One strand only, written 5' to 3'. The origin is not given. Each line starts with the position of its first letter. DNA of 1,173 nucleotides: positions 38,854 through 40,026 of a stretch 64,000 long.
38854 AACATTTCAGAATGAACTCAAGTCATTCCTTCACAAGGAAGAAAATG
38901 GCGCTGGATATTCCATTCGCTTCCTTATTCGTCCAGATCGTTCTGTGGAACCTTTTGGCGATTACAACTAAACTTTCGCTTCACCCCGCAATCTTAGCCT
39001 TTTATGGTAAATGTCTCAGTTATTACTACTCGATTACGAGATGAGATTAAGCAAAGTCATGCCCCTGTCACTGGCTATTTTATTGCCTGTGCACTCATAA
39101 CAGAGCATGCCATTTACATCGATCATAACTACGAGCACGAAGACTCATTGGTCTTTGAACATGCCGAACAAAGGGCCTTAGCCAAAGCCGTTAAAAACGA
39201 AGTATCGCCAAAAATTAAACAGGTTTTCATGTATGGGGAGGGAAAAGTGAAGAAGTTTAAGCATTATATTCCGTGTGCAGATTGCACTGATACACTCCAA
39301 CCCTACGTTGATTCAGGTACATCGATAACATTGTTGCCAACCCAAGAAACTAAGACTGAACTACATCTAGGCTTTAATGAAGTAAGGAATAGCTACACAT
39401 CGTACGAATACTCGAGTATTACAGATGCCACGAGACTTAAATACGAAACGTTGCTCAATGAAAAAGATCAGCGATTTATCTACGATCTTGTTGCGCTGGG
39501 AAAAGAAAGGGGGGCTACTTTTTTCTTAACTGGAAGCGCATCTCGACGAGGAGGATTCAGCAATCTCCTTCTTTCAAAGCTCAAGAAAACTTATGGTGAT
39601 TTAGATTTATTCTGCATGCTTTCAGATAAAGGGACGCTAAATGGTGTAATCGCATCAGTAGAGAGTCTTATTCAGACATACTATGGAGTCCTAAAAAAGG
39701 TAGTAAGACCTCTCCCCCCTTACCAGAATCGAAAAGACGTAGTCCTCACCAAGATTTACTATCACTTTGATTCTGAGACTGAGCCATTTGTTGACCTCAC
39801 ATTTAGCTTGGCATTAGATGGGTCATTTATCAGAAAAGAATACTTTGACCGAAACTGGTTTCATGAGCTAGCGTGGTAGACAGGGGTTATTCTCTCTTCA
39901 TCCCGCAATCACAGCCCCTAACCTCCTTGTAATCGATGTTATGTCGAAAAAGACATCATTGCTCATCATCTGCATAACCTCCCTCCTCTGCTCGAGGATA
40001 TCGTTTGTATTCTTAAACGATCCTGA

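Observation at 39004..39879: Single polypeptide combining a CDA-fold zinc-deaminase signature with a Pol-beta nucleotidyltransferase signature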

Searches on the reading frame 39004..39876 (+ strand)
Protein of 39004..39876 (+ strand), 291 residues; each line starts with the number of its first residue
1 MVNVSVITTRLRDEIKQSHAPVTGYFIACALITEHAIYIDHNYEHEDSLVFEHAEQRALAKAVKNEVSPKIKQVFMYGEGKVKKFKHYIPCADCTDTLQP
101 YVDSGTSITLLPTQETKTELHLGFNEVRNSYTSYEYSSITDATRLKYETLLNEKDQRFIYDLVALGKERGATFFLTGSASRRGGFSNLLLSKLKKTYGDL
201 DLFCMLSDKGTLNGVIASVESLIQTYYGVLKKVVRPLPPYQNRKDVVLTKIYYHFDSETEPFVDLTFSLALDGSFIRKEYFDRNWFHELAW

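Call 3: search_protein_families(library=pfam, proteins=[window:39004-39876:+], max_evalue=1)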
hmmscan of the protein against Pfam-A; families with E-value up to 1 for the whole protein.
window:39004-39876:+ (291 aa): 2 families
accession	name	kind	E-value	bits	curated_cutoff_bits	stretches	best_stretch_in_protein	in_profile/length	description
PF00383.29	dCMP_cyt_deam_1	-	1.4e-06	28.5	25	1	15-99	15-91/102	Cytidine and deoxycytidylate deaminase zinc-binding region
PF14437.12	MafB19-deam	-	0.14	12.5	27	1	19-77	17-76/142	MafB19-like deaminase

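Call 4: search_protein_families(library=ncbifam, proteins=[window:39004-39876:+], max_evalue=1)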
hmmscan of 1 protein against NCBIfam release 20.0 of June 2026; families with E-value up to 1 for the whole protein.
window:39004-39876:+ (291 aa): 1 family
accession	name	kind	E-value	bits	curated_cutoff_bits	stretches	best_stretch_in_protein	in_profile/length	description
TIGR01354.1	cyt_deam_tetra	equivalog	8.2e-06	26.1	113.65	1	9-118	5-109/126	cytidine deaminase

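Call 5: search_protein_families(library=padloc, proteins=[window:39004-39876:+], max_evalue=1)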
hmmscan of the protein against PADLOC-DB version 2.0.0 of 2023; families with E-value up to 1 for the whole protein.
window:39004-39876:+ (291 aa): 0 families

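Call 6: find_homologous_proteins(query=window:39004-39876:+, max_evalue=0.001)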
Query window:39004-39876:+ (291 aa): 9 proteins with E <= 0.001 among 854 candidates.
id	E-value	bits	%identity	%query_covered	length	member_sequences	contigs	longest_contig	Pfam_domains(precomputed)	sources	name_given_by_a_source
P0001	8.3e-194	660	100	100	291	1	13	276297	PF00383.30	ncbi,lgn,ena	-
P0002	2.7e-137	475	72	100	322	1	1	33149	PF00383.30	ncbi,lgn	-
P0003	3.0e-79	284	48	99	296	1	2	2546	-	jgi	jgi:cytidine deaminase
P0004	1.6e-63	233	42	98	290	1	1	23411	PF00383.30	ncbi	-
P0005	2.2e-61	226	41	98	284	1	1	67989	PF00383.30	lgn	-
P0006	9.3e-60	220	41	98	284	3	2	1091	PF00383.30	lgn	-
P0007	2.0e-59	219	40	98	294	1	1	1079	PF00383.30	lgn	-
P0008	2.4e-59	219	44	98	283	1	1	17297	PF00383.30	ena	-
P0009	2.4e-55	206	55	60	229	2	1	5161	PF00383.30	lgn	-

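Call 7: search_solved_structures(query=window:39004-39876:+, max_evalue=10, show_alignments=3)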
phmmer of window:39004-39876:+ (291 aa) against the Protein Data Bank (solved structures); distinct sequences matched with E-value up to 10: 1.
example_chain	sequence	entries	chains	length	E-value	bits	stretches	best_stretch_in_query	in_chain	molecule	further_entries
1ux1_A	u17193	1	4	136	0.2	14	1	10-65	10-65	CYTIDINE DEAMINASE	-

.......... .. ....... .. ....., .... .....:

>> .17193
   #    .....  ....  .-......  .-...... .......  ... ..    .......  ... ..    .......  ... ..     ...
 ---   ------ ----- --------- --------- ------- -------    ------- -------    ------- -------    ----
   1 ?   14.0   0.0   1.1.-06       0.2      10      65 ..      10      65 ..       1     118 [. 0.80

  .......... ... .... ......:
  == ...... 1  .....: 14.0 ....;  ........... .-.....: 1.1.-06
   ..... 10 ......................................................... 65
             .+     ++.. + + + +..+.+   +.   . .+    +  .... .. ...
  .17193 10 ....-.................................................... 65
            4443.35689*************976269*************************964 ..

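Call 16: find_encoding_contigs(protein=P0004, flank=6000, max_places=2)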
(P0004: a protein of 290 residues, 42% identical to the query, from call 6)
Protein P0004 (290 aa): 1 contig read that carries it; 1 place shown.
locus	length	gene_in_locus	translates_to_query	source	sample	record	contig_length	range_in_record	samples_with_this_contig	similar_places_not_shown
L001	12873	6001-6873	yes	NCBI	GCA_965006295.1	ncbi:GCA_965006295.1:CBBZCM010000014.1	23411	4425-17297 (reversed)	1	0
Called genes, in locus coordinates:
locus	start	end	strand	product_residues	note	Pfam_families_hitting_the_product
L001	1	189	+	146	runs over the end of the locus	PF01668:SmpB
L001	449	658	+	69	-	-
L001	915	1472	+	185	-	PF05198:IF3_N, PF00707:IF3_C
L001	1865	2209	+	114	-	PF00453:Ribosomal_L20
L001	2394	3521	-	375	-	-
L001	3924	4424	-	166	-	PF00293:NUDIX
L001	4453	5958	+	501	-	-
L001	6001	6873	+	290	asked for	PF00383:dCMP_cyt_deam_1 (weak)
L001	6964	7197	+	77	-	-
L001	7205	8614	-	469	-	PF00224:PK, PF02887:PK_C (faint)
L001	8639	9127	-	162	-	PF22811:Zn_ribbon_NrdR, PF03477:ATP-cone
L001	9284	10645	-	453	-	PF00091:Tubulin, PF12327:FtsZ_C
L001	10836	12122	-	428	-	-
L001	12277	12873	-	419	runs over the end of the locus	PF11104:PilM_2, PF02491:SHS2_FTSA, PF06723:MreB_Mbl (weak), PF14450:FtsA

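Call 17: find_encoding_contigs(protein=P0005, flank=6000, max_places=2)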
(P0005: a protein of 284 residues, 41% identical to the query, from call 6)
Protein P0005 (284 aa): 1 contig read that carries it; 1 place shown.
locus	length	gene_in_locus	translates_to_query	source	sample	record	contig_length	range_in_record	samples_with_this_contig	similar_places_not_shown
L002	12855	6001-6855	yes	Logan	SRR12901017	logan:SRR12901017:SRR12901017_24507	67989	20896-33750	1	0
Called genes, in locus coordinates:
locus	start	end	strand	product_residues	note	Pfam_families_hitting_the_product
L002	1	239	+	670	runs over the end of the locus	PF22745:Nlig-Ia, PF01653:DNA_ligase_aden, PF00633:HHH (faint), PF03120:OB_DNA_ligase, PF03119:DNA_ligase_ZBD (faint), PF12826:HHH_2, PF14520:HHH_5 (weak), PF00533:BRCT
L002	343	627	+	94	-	PF02686:GatC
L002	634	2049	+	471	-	PF01425:Amidase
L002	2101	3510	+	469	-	PF18884:TSP3_bac (faint)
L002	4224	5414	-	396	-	-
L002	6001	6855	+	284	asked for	PF00383:dCMP_cyt_deam_1 (weak)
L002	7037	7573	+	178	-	PF01625:PMSR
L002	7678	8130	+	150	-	-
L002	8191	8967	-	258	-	-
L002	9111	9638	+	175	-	-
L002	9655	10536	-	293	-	PF00753:Lactamase_B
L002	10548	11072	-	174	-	PF00581:Rhodanese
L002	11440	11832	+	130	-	-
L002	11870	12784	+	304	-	PF17773:UPF0176_N, PF00581:Rhodanese, PF12368:Rhodanese_C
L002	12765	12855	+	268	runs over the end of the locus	PF01177:Asp_Glu_race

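Call 18: find_encoding_contigs(protein=P0002, flank=6000, max_places=2)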
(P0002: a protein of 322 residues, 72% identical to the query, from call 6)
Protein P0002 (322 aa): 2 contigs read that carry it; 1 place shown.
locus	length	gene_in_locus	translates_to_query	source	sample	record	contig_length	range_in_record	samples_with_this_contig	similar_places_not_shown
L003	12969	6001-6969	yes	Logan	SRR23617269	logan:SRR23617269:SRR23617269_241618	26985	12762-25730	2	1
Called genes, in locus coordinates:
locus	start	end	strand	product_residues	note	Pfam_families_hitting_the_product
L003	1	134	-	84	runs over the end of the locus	-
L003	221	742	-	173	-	-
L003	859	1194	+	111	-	PF01257:2Fe-2S_thioredx (weak)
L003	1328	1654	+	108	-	-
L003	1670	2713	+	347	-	PF13462:Thioredoxin_4, PF01323:DSBA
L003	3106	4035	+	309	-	PF03462:PCRF, PF00472:RF-1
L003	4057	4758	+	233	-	PF00005:ABC_tran, PF13304:AAA_21 (faint)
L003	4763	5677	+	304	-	PF18075:FtsX_ECD, PF02687:FtsX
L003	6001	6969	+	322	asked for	PF00383:dCMP_cyt_deam_1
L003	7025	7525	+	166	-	-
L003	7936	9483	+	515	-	PF12161:HsdM_N, PF02384:N6_Mtase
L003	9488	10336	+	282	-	PF02498:Bro-N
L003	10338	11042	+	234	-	-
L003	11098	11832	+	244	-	-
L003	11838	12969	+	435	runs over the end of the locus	PF01420:Methylase_S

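Call 19: find_encoding_contigs(protein=P0008, flank=6000, max_places=2)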
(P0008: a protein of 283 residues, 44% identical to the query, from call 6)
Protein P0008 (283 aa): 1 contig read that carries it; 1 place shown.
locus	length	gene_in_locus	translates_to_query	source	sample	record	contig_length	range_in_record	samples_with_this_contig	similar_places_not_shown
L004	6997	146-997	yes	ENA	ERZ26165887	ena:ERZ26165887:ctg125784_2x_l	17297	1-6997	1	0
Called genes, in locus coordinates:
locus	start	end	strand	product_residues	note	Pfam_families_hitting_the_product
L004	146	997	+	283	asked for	PF00383:dCMP_cyt_deam_1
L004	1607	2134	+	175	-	PF00300:His_Phos_1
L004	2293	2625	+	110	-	-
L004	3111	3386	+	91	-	-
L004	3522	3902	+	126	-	-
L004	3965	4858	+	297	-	PF17773:UPF0176_N, PF00581:Rhodanese, PF12368:Rhodanese_C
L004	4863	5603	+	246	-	PF01177:Asp_Glu_race (weak)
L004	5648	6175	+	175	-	-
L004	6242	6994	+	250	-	PF03602:Cons_hypoth95 (weak), PF05175:MTS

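Call 25: list_cluster_members(proteins=[P0001, P0002, P0004])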
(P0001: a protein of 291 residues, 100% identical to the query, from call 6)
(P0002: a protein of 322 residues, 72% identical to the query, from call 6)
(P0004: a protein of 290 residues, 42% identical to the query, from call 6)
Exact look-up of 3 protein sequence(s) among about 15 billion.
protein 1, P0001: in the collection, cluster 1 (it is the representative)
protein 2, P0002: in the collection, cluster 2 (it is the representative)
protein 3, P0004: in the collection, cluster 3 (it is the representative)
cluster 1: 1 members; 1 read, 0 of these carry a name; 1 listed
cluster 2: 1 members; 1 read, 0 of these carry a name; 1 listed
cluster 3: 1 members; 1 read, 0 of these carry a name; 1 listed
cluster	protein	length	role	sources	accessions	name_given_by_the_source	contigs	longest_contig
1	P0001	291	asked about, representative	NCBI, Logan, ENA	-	-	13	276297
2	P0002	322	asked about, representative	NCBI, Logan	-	-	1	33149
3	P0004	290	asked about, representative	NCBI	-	-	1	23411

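Call 26: predict_structure(alignment_id=A2)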
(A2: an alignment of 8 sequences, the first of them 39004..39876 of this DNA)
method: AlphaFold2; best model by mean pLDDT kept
length: 291 residues; sequences in the alignment: 8
mean_pLDDT: 92.9   pTM: 0.86
mean pLDDT of the five models: 92.9, 91.5, 91.1, 88.1, 86.9
residues with pLDDT >= 90: 237; 70-90: 52; 50-70: 2; < 50: 0
segments of 3 or more residues with pLDDT < 50: none
pLDDT, mean of each block of 10 residues (from residue 1): 84 93 92 96 86 96 96 96 91 96 95 89 96 94 94 97 93 95 93 93 95 97 96 89 91 89 96 86 93 72
secondary structure, 60 per line:
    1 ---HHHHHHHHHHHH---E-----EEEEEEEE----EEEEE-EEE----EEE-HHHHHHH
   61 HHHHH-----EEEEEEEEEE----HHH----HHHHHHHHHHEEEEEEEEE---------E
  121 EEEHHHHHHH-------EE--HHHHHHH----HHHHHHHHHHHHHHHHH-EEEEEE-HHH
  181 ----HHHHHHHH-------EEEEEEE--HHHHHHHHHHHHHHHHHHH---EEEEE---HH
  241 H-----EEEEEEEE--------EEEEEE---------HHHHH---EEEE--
elements in order: H4-15 E25-32 E37-41 E43-45 E50-52 H54-65 E71-80 H92-101 E102-110 E120-123 H124-130 H142-148 H153-169 E171-176 H185-192 E200-206 H209-227 E231-235 E247-254 E263-268 H278-282 E286-289

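Call 29: fold_search(model_id=the predicted structure, library=pdb)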
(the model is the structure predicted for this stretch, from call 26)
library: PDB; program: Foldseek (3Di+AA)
matches with E <= 10: 426; with E <= 0.001: 60
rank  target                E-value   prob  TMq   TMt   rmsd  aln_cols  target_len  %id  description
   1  1ux1_A                6.4e-08  1.00  0.37  0.77   2.5       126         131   20  Bacillus subtilis cytidine deaminase with a Cys53His and an Arg56Gln substitution (released 2004-05-20)
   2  2d30_A                8.2e-08  1.00  0.36  0.79   2.7       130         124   19  Crystal Structure of Cytidine Deaminase Cdd-2 (BA4525) from Bacillus Anthracis at 2.40A Resolution (released 2006-09-19)
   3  1jtk_A                1.1e-07  1.00  0.36  0.75   2.7       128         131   17  Crystal structure of cytidine deaminase from Bacillus subtilis in complex with the inhibitor tetrahydrodeoxyuridine (released 2002-04-10)
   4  8x6u_B                1.7e-07  1.00  0.36  0.75   2.7       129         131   17  Crystal structure of EfCDA in complex with dFdU (released 2024-11-27)
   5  8x6u_A                1.8e-07  1.00  0.35  0.72   3.0       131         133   15  Crystal structure of EfCDA in complex with dFdU (released 2024-11-27)
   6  7zob_A                2.6e-07  1.00  0.37  0.75   2.5       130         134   16  Metagenomic cytidine deaminase Cdd (released 2023-02-01)
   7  1ux1_B                2.8e-07  1.00  0.36  0.76   2.7       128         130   19  Bacillus subtilis cytidine deaminase with a Cys53His and an Arg56Gln substitution (released 2004-05-20)
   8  1ux0_A                3.2e-07  1.00  0.36  0.75   2.7       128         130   18  Bacillus subtilis cytidine deaminase with an Arg56 - Gln substitution (released 2004-05-20)
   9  8x6y_B                5.8e-07  1.00  0.34  0.75   2.5       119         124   17  Crystal structure of EfCDA (released 2024-11-27)
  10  2fr5_B                6.2e-07  1.00  0.35  0.72   2.9       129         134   19  Crystal Structure of Mouse Cytidine Deaminase Complexed with Tetrahydrouridine (released 2006-07-11)
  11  3dmo_A                7.4e-07  1.00  0.37  0.76   2.6       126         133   16  1.6 A crystal structure of cytidine deaminase from Burkholderia pseudomallei (released 2008-07-15)
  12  3dmo_B                7.4e-07  1.00  0.36  0.78   2.8       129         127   14  1.6 A crystal structure of cytidine deaminase from Burkholderia pseudomallei (released 2008-07-15)
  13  2fr5_A                7.9e-07  1.00  0.36  0.74   2.4       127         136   18  Crystal Structure of Mouse Cytidine Deaminase Complexed with Tetrahydrouridine (released 2006-07-11)
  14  8x6y_A                7.9e-07  1.00  0.35  0.75   2.5       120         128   18  Crystal structure of EfCDA (released 2024-11-27)
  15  7zob_E                8.4e-07  1.00  0.37  0.74   2.6       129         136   16  Metagenomic cytidine deaminase Cdd (released 2023-02-01)
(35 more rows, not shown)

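Call 40: find_related_loci(query=A2, collection=genome_contigs, flank=6000)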
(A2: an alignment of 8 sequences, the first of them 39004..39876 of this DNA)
Query A2 (291 aa) in genome_contigs; peptide patterns used: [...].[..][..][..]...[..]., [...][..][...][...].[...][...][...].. (x = any residue, [..] = any of these).
148 stretches matched a pattern; 1 encode a relative of the query (tblastn E <= 1e-3); 1 distinct loci.
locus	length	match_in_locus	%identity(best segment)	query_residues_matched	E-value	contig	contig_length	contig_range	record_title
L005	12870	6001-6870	72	1-290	7e-146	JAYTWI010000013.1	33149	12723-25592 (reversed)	MAG: Candidatus Moraniibacteriota bacterium isolate GFS_5782 GFS_5782_12, whole genome shotgun sequence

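Call 41: find_homologous_proteins(query=A4, max_evalue=0.00001)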
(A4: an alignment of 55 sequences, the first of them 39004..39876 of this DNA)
Query A4 (55 sequences) (291 aa, profile of the alignment): 7 proteins with E <= 0.00001 among 8000 candidates.
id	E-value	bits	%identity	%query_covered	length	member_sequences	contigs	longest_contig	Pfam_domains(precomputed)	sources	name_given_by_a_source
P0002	2.5e-97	344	72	100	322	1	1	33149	PF00383.30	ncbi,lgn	-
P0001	2.5e-95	337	100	100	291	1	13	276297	PF00383.30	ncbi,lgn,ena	-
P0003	3.6e-89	317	48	99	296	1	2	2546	-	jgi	jgi:cytidine deaminase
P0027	4.5e-88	314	30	96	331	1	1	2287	-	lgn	-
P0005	7.0e-85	303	41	98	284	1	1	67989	PF00383.30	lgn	-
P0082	2.5e-69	252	25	97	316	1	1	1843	-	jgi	jgi:predicted DNA-binding protein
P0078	9.7e-61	224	26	49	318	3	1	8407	-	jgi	-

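Call 55: find_related_loci(query=A6, collection=metagenome_contigs, flank=4000)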
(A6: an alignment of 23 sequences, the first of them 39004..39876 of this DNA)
Query A6 (291 aa) in metagenome_contigs; peptide patterns used: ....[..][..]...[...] (x = any residue, [..] = any of these).
225 stretches matched a pattern; 11 encode a relative of the query (tblastn E <= 1e-3); 11 distinct loci.
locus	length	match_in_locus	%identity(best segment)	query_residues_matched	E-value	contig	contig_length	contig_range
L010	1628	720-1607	50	1-290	6e-106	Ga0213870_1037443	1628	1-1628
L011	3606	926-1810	48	2-290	2e-78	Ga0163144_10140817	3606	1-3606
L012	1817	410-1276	44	5-290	5e-80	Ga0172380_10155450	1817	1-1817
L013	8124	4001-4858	44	11-291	1e-74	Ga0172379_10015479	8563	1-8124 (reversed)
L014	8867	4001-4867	43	5-290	2e-73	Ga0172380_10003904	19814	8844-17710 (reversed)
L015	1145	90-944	39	11-290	9e-68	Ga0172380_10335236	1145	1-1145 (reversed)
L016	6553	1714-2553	37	14-289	2e-61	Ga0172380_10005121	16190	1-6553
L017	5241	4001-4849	38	11-289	1e-61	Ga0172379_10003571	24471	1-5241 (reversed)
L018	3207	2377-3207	32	11-287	1e-32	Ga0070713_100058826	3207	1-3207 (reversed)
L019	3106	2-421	30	145-290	6e-11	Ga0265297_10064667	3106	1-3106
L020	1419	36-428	27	108-235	3e-10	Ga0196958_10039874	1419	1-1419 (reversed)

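Call 61: search_protein_families(library=pfam, proteins=[L001:4453-5955:+, L003:7025-7522:+], max_evalue=0.01)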
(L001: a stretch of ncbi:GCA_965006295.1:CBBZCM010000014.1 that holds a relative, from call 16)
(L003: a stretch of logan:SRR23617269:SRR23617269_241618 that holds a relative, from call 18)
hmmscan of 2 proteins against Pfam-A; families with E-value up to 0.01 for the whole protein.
L001:4453-5955:+ (501 aa): 0 families

L003:7025-7522:+ (166 aa): 0 families

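Call 74: find_related_loci(query=A6, collection=viral_contigs, flank=6000)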
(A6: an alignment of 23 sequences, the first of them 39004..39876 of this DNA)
Query A6 (291 aa) in viral_contigs; peptide patterns used: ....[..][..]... (x = any residue, [..] = any of these).
26 stretches matched a pattern, but none encodes a relative of the query by tblastn (E <= 1e-3).
